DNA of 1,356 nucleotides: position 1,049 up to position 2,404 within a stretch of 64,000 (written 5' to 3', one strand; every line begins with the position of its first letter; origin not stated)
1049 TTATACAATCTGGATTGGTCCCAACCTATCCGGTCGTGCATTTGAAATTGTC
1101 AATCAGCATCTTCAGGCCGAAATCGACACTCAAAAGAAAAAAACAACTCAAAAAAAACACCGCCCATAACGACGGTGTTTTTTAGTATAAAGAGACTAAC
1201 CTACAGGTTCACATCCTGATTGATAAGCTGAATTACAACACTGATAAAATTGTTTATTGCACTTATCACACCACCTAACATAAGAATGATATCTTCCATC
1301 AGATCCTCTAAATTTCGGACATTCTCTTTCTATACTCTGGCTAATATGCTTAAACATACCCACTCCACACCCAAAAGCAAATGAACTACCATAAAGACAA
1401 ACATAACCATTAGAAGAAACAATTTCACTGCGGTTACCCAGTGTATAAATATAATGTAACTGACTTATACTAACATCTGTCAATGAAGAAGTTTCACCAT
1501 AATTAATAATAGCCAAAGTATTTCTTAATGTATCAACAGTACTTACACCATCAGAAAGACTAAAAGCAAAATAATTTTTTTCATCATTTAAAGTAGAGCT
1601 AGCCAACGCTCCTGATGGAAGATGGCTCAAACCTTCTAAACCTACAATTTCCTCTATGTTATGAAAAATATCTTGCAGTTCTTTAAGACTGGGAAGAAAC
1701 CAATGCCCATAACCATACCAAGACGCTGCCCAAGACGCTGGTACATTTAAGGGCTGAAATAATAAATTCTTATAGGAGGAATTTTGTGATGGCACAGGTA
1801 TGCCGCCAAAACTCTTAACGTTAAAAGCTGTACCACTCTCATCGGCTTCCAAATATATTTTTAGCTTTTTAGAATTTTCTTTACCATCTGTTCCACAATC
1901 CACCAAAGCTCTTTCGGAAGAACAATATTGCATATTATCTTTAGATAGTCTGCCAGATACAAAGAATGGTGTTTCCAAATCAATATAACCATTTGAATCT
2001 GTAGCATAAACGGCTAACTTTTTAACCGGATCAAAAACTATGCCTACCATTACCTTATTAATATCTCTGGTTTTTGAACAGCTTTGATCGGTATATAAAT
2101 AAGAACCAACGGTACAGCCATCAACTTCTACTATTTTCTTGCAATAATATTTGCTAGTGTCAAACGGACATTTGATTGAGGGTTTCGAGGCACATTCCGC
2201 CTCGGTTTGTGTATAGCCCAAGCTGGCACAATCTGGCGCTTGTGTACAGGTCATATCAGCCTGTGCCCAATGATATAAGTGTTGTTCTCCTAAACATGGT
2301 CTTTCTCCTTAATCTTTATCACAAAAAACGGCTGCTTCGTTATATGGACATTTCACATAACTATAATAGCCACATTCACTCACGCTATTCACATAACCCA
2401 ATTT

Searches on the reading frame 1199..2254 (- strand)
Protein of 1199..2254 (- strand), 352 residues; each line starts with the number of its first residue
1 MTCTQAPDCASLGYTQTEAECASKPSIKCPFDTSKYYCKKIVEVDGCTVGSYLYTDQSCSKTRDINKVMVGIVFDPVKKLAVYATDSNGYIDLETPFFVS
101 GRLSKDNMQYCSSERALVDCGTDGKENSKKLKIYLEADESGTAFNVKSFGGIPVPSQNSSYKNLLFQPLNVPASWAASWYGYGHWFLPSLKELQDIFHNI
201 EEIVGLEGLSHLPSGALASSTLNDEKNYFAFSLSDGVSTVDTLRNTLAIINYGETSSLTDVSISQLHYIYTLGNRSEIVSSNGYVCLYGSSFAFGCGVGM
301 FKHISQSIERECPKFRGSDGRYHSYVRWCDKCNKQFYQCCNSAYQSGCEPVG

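Call 4: search_protein_families(library=ncbifam, proteins=[window:1199-2254:-], max_evalue=1)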
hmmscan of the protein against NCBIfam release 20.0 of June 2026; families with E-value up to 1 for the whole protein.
window:1199-2254:- (352 aa): 1 family
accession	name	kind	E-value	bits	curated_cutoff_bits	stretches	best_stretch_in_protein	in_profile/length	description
NF005695.0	PRK07503.1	equivalog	0.056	12.1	666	1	202-287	287-376/403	methionine gamma-lyase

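Call 5: search_protein_families(library=pfam, proteins=[window:1199-2254:-], max_evalue=10)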
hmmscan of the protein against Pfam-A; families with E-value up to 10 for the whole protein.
window:1199-2254:- (352 aa): 0 families

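Call 10: find_encoding_contigs(protein=window:1199-2254:-, flank=6000, max_places=8)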
Protein window:1199-2254:- (352 aa): no gene with exactly this product is on record in the collection.

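Call 17: find_homologous_proteins(query=window:1199-2254:-, max_evalue=0.001)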
Query window:1199-2254:- (352 aa): 48 proteins with E <= 0.001 among 1916 candidates.
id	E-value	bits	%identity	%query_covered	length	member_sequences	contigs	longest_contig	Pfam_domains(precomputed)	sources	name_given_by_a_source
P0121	1.2e-241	819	100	100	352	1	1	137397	-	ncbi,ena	-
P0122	4.6e-225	765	95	100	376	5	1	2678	-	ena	-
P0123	1.5e-187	641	81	100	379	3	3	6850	-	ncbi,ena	-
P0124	6.1e-97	343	51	100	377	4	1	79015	-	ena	-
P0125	3.1e-81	292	43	99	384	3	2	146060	-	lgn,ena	-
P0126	8.6e-62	228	40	97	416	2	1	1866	-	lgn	-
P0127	2.3e-58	216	40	97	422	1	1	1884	-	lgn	-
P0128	6.8e-54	202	37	99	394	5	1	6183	-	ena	-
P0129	1.2e-53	201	36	99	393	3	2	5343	-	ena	-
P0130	3.7e-52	196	37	99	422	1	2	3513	-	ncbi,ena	-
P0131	4.3e-48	182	38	75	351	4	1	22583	-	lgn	-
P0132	5.7e-48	182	37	99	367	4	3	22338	-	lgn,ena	-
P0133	2.3e-47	180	45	73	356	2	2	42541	-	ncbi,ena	-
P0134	3.1e-47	180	39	74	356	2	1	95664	-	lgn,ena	-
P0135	8.3e-45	172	44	73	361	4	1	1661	-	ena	-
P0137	2.4e-26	111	30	74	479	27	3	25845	PF07603.18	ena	-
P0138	3.9e-21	94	35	56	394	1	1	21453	PF07603.18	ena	-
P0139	2.0e-20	91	35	66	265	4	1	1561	PF07603.18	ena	-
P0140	5.7e-20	90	34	56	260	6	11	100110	PF07603.18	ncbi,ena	-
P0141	9.2e-20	89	33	66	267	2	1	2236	PF07603.18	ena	-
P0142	3.5e-19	87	32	55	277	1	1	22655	PF07603.18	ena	-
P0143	5.8e-19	87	31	57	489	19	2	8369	PF07603.18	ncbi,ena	-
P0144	1.3e-18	86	35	56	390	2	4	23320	PF07603.18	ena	-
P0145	5.6e-18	83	30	67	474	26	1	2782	PF07603.18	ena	-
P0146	1.6e-17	82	35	56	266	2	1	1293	PF07603.18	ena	-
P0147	2.0e-17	82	34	56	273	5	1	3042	PF07603.18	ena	-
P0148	8.3e-17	80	34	57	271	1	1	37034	PF07603.18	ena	-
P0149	1.2e-16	79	30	70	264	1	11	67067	PF07603.18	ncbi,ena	-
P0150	2.2e-16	78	32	57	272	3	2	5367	PF07603.18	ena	-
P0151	3.5e-16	78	30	68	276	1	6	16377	PF07603.18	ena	-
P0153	4.0e-16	77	30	67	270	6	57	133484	PF07603.18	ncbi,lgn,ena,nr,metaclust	ncbi:putative uncharacterized protein [Azospirillum sp. CAG:260]|nr:putative uncharacterized protein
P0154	9.1e-16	76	30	67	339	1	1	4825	PF07603.18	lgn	-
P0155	3.1e-15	74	28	69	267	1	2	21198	PF07603.18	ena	-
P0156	5.6e-15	74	28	54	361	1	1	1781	PF07603.18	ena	-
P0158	1.3e-14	72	31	67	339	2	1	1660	PF07603.18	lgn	-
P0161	5.1e-11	61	30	58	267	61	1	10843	PF07603.18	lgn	-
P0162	3.3e-10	58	41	26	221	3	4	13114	PF07603.18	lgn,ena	-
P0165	3.7e-7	48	39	27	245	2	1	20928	PF07603.18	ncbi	-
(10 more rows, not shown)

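Call 19: find_encoding_contigs(protein=P0122, flank=8000, max_places=4)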
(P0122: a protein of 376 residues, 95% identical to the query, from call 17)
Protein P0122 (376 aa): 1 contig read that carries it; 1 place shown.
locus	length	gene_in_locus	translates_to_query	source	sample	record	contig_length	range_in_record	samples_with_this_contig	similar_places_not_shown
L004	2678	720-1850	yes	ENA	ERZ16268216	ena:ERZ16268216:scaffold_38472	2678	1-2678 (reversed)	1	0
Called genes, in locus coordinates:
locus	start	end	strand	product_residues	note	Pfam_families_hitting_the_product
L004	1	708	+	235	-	?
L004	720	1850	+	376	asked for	-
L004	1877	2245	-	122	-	-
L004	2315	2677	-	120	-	?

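Call 20: find_encoding_contigs(protein=P0123, flank=8000, max_places=4)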
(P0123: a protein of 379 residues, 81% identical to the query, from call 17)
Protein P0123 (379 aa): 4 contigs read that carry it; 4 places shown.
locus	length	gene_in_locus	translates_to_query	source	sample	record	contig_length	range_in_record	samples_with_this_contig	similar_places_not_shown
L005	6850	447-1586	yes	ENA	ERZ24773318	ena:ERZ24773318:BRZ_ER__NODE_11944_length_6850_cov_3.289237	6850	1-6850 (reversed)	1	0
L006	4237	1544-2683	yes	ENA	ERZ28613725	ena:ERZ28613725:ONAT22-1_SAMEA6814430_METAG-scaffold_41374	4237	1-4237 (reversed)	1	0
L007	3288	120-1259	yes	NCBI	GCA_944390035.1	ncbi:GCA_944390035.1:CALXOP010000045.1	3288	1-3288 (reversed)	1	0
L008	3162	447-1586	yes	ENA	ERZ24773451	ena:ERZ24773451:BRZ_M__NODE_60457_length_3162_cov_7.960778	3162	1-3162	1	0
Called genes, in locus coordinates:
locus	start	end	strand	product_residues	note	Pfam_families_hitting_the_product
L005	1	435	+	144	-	?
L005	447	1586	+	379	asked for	-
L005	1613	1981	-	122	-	-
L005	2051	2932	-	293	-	-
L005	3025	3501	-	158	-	PF00583:Acetyltransf_1, PF13527:Acetyltransf_9 (faint), PF13673:Acetyltransf_10, PF13508:Acetyltransf_7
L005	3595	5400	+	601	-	PF00009:GTP_EFTU, PF03144:GTP_EFTU_D2, PF14492:EFG_III (weak), PF00679:EFG_C, PF06421:LepA_C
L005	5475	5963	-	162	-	PF13419:HAD_2 (weak)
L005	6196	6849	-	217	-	?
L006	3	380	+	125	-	?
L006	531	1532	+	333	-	-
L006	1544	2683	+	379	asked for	-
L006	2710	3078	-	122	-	-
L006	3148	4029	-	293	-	-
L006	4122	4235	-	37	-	?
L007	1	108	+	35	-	?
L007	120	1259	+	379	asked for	-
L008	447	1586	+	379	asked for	-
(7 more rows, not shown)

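Call 21: find_encoding_contigs(protein=P0121, flank=8000, max_places=4)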
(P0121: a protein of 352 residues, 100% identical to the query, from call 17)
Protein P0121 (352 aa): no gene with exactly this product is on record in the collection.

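Call 28: search_protein_families(library=pfam, alignment_id=A2, max_evalue=1)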
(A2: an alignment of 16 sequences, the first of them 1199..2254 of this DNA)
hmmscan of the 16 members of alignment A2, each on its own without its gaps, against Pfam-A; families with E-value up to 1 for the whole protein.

A. member 1, window:1199-2254:- (352 aa): 0 families

B. families by the number of members that match (of 16 scanned): 4 families
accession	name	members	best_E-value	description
PF07603.17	Lcl_C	13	0.0012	Lcl C-terminal domain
PF22494.2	choice_anch_I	1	0.013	Choice-of-anchor I domain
PF11429.13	Colicin_D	1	0.19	Colicin D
PF03305.18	Lipoprotein_X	1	0.32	Mycoplasma MG185/MG260 protein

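Call 31: search_solved_structures(query=A3, max_evalue=1)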
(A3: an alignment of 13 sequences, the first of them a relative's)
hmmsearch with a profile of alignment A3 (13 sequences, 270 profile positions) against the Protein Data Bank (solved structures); distinct sequences matched with E-value up to 1: 36.
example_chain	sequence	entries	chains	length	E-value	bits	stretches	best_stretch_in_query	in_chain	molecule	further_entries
4eps_A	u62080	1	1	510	1.2e-06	31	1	174-251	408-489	hypothetical protein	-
8q4e_A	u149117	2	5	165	0.016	17.5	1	201-270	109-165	HbP1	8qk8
4qty_A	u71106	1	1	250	0.099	14.9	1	148-231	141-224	Caspase-3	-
2azn_A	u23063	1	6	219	0.21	13.8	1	45-118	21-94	Putative 5-amino-6-(5-phosphoribosylamino)uracil reductase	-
3kjf_B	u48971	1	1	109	0.43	12.8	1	165-247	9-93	Caspase-3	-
3edq_B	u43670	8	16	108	0.48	12.6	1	165-247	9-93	Caspase-3 | Caspase-3 subunit p12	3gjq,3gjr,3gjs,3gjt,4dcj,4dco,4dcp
1i3o_B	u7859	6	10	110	0.54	12.4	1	165-241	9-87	CASPASE 3 | Caspase-3 | Caspase-3 subunit p12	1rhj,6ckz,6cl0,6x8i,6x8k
5ic4_B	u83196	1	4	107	0.55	12.4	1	165-245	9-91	Caspase-3 subunit p12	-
3h0e_A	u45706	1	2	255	0.58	12.4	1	148-241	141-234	Caspase-3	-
4jje_A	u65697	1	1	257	0.63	12.2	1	148-239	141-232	Caspase-3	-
4pry_A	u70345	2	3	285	0.66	12.2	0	148-239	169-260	Caspase-3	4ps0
6bfj_B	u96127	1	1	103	0.68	12.1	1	165-234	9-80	Caspase-3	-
5iar_A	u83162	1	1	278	0.69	12.1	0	148-237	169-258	Caspase-3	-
1qx3_A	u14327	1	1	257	0.7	12.1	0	148-239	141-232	Apopain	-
2cjx_B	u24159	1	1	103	0.71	12.1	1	165-232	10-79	CASPASE-3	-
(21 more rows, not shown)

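Call 33: find_related_loci(query=A2, collection=genome_contigs, flank=6000)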
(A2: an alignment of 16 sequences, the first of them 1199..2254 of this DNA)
Query A2 (352 aa) in genome_contigs; peptide patterns used: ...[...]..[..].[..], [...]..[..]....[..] (x = any residue, [..] = any of these).
178 stretches matched a pattern; 8 encode a relative of the query (tblastn E <= 1e-3); 8 distinct loci.
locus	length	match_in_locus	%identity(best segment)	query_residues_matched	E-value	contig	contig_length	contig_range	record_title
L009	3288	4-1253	81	1-351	0e+0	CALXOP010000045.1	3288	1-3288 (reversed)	MAG: uncultured Alphaproteobacteria bacterium isolate E12__bin290 genome assembly, contig: E12__k127_2699965, whole geno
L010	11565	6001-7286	37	1-348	7e-64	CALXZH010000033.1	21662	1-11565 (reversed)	MAG: uncultured Alphaproteobacteria bacterium isolate E27__bin373 genome assembly, contig: E27__k127_435995, whole genom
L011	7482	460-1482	37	1-349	2e-55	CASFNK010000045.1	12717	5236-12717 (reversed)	uncultured proteobacterium isolate SI.B29.metabat-bins.91 genome assembly, contig: SI.B29.metabat-bins.91.fa_k141_263805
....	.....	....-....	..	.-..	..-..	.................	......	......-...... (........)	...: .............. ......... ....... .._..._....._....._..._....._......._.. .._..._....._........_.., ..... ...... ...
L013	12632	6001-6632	56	3-60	5e-9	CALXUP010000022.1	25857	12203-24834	MAG: uncultured Alphaproteobacteria bacterium isolate BRZ_ER__bin57 genome assembly, contig: BRZ_ER__NODE_2443_length_25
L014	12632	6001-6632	56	3-60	5e-9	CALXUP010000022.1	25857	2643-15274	MAG: uncultured Alphaproteobacteria bacterium isolate BRZ_ER__bin57 genome assembly, contig: BRZ_ER__NODE_2443_length_25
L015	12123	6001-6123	54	4-44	7e-9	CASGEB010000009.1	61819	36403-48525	uncultured proteobacterium isolate T5_L3_314314_idba_bin.18 genome assembly, contig: T5_L3_314314_idba_bin.18.fa_scaffol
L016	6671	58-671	54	3-60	1e-8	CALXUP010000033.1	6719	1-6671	MAG: uncultured Alphaproteobacteria bacterium isolate BRZ_ER__bin57 genome assembly, contig: BRZ_ER__NODE_12224_length_6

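Call 36: predict_structure(alignment_id=A2)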
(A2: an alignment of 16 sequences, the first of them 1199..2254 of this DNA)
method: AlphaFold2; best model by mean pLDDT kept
length: 352 residues; sequences in the alignment: 16
mean_pLDDT: 75.0   pTM: 0.73
mean pLDDT of the five models: 75.0, 66.6, 65.3, 64.0, 63.1
residues with pLDDT >= 90: 47; 70-90: 191; 50-70: 78; < 50: 36
segments of 3 or more residues with pLDDT < 50: 1-13, 21-26, 38-40, 153-159, 174-177
pLDDT, mean of each block of 10 residues (from residue 1): 36 50 48 53 71 87 84 87 75 66 79 88 90 84 75 49 63 54 86 88 63 82 91 88 83 83 73 62 81 77 77 86 90 89 87 78
secondary structure, 60 per line:
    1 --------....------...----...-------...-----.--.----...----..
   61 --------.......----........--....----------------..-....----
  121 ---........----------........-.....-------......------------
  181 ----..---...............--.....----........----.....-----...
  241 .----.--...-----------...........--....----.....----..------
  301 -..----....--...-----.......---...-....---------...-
elements in order: H9-12 E26-28 E36-38 E52-54 E69-75 E80-87 E90-93 H113-116 H124-131 E142-145 H146-149 E151-155 E163-168 H190-204 H207-211 E216-223 E228-232 E238-241 E249-251 H263-273 H276-279 E284-288 H308-311 E314-316 E322-328 E336-339 E349-351

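Call 40: fold_search(model_id=the predicted structure, library=pdb)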
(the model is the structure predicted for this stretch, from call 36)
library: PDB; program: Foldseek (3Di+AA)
matches with E <= 10: 93; with E <= 0.001: 0
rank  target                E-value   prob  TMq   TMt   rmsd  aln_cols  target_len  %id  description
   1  8q4e_A                4.9e-01  0.38  0.16  0.39  11.3       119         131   17  Structure of Legionella pneumophila Lcl C-terminal domain (released 2023-12-27)
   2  5j39_A                1.4e+00  0.01  0.07  0.12  17.0       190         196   10  Crystal Structure of the extended TUDOR domain from TDRD2 (released 2016-04-13)
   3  9l5u_A                2.5e+00  0.02  0.08  0.19  10.6       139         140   10  Papain-like cysteine protease toxin/immunity pair (released 2025-06-04)
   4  7cfc_A                2.5e+00  0.02  0.12  0.20  17.3       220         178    7  Drosophila melanogaster Krimper eTud1-Ago3 complex (released 2021-06-02)
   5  9n5b_B                2.5e+00  0.01  0.09  0.04  15.1       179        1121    9  RNA polymerase II elongation complex containing 8-oxoG at +1 site, apo form (released 2025-08-13)
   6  1ei5                  2.6e+00  0.01  0.10  0.08  25.2       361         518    9  CRYSTAL STRUCTURE OF A D-AMINOPEPTIDASE FROM OCHROBACTRUM ANTHROPI (released 2000-10-04)
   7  5h8j_H                2.8e+00  0.01  0.09  0.10  19.6       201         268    8  Crystal structure of Medicago truncatula N-carbamoylputrescine amidohydrolase (MtCPA) in complex with cadaverine (released 2016-04-20)
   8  6mg6_D                2.8e+00  0.01  0.07  0.08  17.1       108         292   10  Crystal structure of carbon-nitrogen hydrolase from Helicobacter pylori G27 (released 2018-09-26)
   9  9l5u_B                3.5e+00  0.02  0.08  0.19  10.9       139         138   10  Papain-like cysteine protease toxin/immunity pair (released 2025-06-04)
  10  1u0n_C                3.7e+00  0.08  0.07  0.19   1.9        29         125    7  The ternary von Willebrand Factor A1-glycoprotein Ibalpha-botrocetin complex (released 2005-04-19)
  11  8ssk_C                3.9e+00  0.08  0.09  0.10   3.4        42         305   17  Citrobacter rodentium contact dependent growth inhibition (CDI) entry and toxin (CdiA-CT) domains (released 2024-05-15)
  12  2gvh_B                3.9e+00  0.02  0.04  0.05   7.5        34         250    6  Crystal structure of Acyl-CoA hydrolase (15159470) from AGROBACTERIUM TUMEFACIENS at 2.65 A resolution (released 2006-05-30)
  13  8i87_B                4.2e+00  0.01  0.05  0.04  12.8        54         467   18  Cryo-EM structure of TIR-APAZ/Ago-gRNA-DNA complex (released 2023-07-19)
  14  5j39_B                4.2e+00  0.01  0.08  0.13  13.3       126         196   13  Crystal Structure of the extended TUDOR domain from TDRD2 (released 2016-04-13)
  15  9pfv_Q                4.2e+00  0.01  0.07  0.08  16.2       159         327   10  The cryo-EM structure of C. crescentus DriD-ssDNA-RNAP-Sigma73-CCNA_03891/CCNA_01149 promoter transcription activation (released 2026-02-25)
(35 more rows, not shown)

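Call 42: search_solved_structures(query=A2, max_evalue=1, show_alignments=2)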
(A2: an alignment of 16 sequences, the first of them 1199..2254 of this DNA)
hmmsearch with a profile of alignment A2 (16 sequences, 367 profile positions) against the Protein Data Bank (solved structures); distinct sequences matched with E-value up to 1: 2.
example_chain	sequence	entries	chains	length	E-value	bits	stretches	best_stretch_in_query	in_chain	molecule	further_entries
1m1j_C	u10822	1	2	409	0.96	11.7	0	261-357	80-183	Fibrinogen gamma chain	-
1ei3_C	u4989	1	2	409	0.96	11.7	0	261-357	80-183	FIBRINOGEN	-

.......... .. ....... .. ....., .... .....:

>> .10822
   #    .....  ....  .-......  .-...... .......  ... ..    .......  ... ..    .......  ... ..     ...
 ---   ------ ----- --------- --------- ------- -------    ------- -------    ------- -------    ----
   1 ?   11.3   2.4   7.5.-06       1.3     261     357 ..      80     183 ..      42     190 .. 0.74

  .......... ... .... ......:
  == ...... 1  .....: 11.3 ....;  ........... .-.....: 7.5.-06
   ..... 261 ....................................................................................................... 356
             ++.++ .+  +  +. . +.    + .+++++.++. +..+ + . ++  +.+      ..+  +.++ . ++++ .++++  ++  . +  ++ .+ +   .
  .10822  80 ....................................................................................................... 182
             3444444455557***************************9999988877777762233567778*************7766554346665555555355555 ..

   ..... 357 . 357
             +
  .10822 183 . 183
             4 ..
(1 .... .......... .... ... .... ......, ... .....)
